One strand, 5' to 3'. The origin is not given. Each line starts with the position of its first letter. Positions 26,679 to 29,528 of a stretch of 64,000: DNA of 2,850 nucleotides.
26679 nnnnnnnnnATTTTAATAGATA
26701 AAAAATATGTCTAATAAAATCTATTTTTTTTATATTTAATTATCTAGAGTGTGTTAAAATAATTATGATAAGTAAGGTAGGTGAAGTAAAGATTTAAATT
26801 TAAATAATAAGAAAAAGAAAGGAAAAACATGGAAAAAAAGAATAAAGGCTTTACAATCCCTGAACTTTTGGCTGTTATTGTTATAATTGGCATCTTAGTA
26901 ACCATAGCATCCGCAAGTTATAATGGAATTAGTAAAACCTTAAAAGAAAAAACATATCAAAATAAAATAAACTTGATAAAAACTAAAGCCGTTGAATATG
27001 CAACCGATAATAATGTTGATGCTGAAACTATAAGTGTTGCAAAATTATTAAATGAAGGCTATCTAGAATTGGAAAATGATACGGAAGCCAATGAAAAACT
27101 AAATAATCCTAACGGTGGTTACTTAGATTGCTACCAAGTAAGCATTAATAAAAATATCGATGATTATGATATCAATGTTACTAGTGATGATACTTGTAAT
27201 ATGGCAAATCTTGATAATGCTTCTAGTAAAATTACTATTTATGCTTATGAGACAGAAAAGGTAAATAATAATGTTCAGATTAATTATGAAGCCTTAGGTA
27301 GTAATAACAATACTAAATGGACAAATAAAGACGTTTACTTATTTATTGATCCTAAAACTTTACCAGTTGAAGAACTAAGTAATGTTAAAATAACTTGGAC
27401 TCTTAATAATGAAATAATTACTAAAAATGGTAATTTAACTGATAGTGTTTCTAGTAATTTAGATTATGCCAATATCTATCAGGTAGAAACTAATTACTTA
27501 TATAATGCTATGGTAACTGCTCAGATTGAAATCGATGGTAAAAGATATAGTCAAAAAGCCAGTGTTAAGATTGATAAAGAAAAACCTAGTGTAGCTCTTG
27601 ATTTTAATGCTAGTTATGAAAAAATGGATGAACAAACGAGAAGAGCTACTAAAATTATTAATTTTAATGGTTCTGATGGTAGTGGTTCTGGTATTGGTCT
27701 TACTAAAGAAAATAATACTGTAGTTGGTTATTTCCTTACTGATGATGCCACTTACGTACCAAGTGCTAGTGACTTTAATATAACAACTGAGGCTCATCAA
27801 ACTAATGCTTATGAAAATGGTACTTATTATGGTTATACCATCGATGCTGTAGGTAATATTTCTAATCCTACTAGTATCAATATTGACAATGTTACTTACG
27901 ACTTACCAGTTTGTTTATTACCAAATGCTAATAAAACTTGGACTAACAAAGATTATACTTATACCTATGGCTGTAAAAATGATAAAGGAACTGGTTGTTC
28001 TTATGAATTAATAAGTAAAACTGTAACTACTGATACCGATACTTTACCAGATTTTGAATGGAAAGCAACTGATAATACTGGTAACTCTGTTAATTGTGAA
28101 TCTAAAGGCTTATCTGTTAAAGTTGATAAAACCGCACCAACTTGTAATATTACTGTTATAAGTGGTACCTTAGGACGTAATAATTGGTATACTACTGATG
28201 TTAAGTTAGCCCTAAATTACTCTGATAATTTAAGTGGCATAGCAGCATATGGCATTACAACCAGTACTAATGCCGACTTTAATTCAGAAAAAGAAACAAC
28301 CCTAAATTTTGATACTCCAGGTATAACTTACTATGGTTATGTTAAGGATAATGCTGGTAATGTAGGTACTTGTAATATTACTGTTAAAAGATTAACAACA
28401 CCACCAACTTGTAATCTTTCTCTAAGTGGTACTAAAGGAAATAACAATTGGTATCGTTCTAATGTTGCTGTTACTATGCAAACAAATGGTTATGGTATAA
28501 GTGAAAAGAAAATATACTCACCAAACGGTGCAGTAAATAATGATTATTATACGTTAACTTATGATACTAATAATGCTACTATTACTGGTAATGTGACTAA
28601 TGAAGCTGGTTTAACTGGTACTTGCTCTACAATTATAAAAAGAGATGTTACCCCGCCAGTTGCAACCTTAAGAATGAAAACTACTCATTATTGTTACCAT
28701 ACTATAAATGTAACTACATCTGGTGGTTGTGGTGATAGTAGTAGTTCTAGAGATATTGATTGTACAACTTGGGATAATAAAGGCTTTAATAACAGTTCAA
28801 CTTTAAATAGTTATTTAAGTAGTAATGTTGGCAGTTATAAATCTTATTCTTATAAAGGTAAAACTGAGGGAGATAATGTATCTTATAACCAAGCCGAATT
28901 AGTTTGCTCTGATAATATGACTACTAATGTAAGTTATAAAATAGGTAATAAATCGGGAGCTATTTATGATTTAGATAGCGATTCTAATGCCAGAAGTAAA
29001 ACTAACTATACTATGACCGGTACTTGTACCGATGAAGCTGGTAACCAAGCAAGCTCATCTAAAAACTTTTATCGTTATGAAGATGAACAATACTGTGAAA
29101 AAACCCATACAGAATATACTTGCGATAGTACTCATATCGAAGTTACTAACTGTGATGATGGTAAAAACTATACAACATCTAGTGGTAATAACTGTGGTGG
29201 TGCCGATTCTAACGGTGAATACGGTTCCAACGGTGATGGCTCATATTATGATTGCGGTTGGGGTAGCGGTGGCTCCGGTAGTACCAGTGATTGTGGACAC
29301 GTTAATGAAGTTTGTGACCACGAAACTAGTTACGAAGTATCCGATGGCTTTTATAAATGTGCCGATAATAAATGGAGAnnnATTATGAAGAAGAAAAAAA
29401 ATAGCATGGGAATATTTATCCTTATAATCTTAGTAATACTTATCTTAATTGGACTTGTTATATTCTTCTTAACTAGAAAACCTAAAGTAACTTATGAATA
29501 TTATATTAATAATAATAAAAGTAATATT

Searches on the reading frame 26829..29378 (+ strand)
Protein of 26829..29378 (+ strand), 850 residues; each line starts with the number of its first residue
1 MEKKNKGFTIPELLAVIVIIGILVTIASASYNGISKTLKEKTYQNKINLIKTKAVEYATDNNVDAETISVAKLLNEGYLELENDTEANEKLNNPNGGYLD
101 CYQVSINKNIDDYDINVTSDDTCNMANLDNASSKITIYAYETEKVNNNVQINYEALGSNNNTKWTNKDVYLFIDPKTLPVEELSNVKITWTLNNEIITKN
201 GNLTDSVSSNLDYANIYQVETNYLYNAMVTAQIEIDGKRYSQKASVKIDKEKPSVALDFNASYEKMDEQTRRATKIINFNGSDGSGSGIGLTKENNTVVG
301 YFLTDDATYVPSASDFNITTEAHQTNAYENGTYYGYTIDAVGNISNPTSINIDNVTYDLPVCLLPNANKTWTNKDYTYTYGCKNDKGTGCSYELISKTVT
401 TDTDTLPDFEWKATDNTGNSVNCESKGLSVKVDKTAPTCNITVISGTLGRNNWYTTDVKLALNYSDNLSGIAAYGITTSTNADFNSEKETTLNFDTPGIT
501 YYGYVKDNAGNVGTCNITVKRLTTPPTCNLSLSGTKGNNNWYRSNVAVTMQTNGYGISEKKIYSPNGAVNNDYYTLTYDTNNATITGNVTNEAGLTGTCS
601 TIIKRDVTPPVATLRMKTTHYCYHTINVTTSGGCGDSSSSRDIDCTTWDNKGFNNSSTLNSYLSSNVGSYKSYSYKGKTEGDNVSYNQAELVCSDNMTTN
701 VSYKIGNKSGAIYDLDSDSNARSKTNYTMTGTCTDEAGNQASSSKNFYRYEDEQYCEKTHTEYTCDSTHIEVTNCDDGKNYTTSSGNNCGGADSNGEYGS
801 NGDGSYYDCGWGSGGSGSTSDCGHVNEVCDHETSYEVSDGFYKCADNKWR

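Call 29: search_protein_families(library=ncbifam, proteins=[window:26829-29378:+], max_evalue=0.001)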
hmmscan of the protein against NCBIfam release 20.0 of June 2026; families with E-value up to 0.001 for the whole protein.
window:26829-29378:+ (850 aa): 4 families
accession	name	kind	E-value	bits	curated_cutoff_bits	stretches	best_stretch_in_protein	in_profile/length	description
TIGR02532.1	IV_pilin_GFxxxE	domain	1.3e-06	28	16.3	1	6-27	2-23/24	prepilin-type N-terminal cleavage/methylation domain-containing protein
NF040999.1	pilin_ComGC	equivalog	2.6e-05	24.3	75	1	6-84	2-77/84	competence type IV pilus major pilin ComGC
TIGR01708.2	typeII_sec_gspH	equivalog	0.00034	20.6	80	1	6-37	2-35/169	type II secretion system minor pseudopilin GspH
TIGR01710.1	typeII_sec_gspG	equivalog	0.00046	20.2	88.85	1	6-61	1-56/134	type II secretion system major pseudopilin GspG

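Call 68: search_protein_families(library=pfam, proteins=[window:26829-29378:+], max_evalue=0.001)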
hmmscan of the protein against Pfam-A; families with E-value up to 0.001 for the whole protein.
window:26829-29378:+ (850 aa): 1 family
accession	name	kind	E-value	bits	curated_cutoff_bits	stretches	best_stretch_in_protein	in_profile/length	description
PF07963.17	N_methyl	-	1.1e-05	25.3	21.2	1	3-27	2-26/27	Prokaryotic N-terminal methylation motif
